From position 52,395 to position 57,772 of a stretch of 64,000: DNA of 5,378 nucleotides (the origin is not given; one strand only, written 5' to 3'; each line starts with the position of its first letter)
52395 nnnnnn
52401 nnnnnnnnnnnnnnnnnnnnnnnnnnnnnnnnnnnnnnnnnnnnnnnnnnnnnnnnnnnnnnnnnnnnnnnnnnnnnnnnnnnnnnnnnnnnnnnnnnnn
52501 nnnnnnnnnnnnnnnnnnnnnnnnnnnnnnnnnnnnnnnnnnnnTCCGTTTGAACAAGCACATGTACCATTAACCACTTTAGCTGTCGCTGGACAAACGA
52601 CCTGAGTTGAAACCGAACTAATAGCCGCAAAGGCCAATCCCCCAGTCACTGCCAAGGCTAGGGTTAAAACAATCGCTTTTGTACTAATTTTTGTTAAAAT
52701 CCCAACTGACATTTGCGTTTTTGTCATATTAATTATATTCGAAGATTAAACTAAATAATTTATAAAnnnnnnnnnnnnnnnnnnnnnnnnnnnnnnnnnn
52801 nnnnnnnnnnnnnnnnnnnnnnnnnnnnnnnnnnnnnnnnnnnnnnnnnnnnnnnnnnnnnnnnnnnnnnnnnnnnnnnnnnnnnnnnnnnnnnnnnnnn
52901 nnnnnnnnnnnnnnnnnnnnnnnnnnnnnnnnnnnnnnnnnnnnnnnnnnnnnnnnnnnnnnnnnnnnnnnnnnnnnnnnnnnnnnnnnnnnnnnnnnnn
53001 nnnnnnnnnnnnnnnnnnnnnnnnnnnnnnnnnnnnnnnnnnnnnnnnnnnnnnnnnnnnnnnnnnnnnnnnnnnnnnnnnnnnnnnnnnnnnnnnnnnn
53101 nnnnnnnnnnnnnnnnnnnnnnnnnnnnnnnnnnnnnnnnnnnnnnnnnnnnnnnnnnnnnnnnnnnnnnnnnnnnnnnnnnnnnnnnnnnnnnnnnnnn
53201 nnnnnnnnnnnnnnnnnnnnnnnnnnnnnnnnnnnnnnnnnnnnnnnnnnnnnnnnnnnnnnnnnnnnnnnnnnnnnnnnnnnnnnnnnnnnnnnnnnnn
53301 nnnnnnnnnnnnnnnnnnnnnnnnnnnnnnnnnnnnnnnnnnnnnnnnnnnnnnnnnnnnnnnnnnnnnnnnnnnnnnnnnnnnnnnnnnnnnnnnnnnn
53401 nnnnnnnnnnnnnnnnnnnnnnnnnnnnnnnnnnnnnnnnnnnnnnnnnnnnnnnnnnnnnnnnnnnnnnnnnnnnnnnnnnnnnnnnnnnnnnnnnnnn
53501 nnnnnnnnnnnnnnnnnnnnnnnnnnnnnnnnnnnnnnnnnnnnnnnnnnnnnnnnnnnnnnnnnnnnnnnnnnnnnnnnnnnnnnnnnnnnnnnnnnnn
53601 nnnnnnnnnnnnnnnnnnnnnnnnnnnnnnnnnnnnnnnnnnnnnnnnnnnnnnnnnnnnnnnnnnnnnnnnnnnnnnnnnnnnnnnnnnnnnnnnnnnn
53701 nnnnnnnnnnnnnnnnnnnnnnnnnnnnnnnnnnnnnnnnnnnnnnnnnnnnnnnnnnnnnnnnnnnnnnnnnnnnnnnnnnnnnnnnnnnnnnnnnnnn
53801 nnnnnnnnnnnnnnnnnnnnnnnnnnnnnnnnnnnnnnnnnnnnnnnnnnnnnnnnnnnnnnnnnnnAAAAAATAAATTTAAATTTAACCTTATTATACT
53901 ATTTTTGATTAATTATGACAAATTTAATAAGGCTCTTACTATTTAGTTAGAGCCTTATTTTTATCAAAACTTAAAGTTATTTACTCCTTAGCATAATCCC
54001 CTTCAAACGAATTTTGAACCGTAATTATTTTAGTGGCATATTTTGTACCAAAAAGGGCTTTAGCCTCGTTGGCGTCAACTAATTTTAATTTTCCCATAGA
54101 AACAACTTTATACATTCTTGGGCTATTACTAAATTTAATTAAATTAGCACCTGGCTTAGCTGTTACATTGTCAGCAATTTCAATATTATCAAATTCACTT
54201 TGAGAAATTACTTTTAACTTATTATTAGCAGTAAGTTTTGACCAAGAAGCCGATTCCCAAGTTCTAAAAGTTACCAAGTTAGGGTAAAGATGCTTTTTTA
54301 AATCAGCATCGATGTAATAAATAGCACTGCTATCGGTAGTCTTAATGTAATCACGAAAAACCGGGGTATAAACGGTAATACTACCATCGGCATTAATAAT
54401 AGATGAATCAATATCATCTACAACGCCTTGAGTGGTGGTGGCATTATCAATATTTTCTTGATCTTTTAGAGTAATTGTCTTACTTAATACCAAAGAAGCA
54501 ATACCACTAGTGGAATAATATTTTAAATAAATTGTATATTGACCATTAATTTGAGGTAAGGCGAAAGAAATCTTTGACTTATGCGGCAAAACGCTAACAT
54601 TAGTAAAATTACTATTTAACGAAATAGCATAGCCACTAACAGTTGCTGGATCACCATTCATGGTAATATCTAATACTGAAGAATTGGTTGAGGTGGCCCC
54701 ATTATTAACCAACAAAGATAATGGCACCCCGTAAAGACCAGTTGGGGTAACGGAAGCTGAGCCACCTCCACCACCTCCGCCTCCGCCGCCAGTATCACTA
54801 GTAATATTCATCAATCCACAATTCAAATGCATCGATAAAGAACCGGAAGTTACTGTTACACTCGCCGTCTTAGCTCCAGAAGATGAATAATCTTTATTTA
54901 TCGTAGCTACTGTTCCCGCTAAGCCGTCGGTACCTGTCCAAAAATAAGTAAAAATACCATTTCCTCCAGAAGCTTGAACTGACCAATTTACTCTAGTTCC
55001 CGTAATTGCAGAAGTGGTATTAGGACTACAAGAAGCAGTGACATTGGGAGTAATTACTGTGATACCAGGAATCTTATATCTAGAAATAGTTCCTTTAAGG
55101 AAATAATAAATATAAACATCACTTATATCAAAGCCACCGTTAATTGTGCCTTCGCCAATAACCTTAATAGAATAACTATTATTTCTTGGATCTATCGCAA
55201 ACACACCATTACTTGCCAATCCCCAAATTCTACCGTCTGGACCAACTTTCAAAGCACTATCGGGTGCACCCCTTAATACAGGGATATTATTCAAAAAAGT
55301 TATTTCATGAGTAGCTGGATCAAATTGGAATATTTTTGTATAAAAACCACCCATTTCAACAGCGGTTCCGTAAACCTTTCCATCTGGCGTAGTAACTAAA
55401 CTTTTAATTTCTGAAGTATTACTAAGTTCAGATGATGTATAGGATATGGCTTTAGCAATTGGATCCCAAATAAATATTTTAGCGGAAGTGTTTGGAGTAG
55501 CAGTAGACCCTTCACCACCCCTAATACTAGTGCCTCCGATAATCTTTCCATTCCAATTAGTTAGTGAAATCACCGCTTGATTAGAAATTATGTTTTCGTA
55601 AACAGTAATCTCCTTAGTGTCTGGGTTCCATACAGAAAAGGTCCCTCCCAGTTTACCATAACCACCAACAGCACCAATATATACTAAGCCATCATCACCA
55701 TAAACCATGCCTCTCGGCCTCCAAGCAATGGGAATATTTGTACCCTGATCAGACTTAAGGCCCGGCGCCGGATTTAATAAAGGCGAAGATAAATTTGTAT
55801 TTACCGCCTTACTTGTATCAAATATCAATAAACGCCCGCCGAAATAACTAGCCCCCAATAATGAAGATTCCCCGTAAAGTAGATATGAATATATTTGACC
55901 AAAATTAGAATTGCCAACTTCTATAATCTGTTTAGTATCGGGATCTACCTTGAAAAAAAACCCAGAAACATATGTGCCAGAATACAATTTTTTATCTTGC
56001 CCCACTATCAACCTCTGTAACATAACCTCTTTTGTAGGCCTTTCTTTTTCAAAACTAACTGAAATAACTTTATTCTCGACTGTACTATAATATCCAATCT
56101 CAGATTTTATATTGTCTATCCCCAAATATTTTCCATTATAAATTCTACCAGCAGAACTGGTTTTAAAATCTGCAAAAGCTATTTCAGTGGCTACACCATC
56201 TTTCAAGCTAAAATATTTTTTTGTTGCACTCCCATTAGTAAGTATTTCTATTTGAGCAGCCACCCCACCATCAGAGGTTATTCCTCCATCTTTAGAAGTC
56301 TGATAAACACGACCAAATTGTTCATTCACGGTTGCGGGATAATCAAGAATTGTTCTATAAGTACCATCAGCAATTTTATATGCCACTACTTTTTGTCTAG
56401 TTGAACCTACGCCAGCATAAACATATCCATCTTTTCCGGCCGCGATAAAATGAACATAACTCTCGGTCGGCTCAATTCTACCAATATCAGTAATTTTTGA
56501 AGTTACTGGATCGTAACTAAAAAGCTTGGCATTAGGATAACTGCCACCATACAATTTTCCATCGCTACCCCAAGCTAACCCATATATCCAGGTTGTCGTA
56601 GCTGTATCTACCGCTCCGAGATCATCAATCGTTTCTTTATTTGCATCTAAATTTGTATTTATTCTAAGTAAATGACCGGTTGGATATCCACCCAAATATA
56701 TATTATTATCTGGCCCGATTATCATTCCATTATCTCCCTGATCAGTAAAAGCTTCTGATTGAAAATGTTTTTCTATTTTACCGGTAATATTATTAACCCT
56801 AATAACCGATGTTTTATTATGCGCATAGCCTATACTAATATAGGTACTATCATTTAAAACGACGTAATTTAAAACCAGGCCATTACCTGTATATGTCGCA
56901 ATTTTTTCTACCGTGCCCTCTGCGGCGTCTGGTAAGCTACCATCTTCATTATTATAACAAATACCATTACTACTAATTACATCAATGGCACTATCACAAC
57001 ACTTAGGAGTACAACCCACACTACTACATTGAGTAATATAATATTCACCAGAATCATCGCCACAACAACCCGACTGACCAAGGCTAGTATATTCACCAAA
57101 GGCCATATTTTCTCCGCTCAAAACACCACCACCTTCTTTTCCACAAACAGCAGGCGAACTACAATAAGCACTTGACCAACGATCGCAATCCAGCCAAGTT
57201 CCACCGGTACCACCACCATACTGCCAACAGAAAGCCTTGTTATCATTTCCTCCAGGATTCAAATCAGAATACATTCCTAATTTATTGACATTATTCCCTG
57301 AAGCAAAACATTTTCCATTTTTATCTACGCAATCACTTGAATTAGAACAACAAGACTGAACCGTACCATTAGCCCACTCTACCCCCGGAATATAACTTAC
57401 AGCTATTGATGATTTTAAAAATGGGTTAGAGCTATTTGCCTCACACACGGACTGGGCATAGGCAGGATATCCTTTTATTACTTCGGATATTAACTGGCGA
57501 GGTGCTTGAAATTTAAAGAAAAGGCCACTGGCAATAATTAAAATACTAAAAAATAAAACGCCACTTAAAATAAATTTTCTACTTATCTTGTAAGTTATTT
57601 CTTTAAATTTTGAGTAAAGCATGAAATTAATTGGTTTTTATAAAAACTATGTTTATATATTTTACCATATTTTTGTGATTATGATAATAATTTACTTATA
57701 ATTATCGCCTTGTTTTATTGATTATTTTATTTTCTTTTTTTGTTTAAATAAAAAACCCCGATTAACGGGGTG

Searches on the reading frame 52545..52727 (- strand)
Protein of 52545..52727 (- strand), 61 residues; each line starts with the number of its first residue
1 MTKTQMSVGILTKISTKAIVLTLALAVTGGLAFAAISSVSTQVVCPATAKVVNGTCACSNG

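Call 24: search_protein_families(library=ncbifam, proteins=[window:52545-52727:-], max_evalue=10)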
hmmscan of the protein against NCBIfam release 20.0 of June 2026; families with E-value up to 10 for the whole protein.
seq(61 aa): 2 families
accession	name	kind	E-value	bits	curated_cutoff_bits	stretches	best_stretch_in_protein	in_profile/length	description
NF010559.0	PRK13954.1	equivalog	0.043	14.3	176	1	14-52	8-47/120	large conductance mechanosensitive channel protein MscL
NF005762.1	PRK07589.1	equivalog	0.21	10.5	350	1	3-52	82-131/334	ornithine cyclodeaminase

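Call 25: search_protein_families(library=pfam, proteins=[window:52545-52727:-], max_evalue=10)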
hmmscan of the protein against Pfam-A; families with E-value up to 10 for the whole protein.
seq(61 aa): 1 family
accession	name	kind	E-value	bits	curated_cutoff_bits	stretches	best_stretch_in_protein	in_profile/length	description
PF01146.22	Caveolin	-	0.2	12.1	25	1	19-50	63-94/133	Caveolin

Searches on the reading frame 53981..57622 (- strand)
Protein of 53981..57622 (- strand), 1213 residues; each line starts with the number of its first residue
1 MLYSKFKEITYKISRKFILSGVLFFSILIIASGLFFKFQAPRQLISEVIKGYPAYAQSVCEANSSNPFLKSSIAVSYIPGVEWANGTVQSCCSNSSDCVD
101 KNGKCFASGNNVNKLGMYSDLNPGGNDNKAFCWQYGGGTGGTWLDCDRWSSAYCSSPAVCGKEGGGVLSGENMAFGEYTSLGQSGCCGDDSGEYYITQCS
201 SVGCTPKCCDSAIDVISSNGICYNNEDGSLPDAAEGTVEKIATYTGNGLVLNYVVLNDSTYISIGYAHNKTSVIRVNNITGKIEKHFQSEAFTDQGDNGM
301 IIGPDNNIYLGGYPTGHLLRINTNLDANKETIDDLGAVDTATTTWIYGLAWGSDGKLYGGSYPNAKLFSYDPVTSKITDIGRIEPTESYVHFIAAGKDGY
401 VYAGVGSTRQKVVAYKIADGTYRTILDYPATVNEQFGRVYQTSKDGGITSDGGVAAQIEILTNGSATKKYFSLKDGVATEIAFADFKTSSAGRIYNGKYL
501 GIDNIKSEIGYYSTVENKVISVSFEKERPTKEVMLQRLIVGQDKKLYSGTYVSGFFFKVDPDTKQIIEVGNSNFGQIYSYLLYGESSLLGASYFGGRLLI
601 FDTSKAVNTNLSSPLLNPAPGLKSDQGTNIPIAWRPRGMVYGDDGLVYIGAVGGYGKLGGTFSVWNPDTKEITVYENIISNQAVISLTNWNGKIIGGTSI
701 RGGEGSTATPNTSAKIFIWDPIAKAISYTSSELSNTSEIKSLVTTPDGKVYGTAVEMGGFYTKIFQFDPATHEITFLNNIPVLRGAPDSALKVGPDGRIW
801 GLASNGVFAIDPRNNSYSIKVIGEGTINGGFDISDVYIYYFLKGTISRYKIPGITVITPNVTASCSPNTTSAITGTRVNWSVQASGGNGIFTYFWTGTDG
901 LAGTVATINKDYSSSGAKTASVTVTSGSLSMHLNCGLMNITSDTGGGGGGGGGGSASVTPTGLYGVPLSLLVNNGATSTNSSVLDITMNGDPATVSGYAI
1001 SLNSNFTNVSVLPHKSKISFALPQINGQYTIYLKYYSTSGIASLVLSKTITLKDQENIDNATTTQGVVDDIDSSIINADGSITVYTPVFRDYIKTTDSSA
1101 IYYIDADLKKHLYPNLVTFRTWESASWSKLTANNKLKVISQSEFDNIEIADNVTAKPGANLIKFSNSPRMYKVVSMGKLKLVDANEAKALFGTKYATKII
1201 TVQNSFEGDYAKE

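Call 5: search_protein_families(library=pfam, proteins=[window:53981-57622:-], max_evalue=0.01)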
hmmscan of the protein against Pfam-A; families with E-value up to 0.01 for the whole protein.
window:53981-57622:- (1213 aa): 1 family
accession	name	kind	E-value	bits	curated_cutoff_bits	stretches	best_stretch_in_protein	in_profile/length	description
PF18911.6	PKD_4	-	0.00039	20.8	27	1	872-927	14-71/85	PKD domain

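Call 6: search_protein_families(library=ncbifam, proteins=[window:53981-57622:-], max_evalue=0.01)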
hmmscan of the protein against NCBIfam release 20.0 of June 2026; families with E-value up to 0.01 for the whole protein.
window:53981-57622:- (1213 aa): 0 families
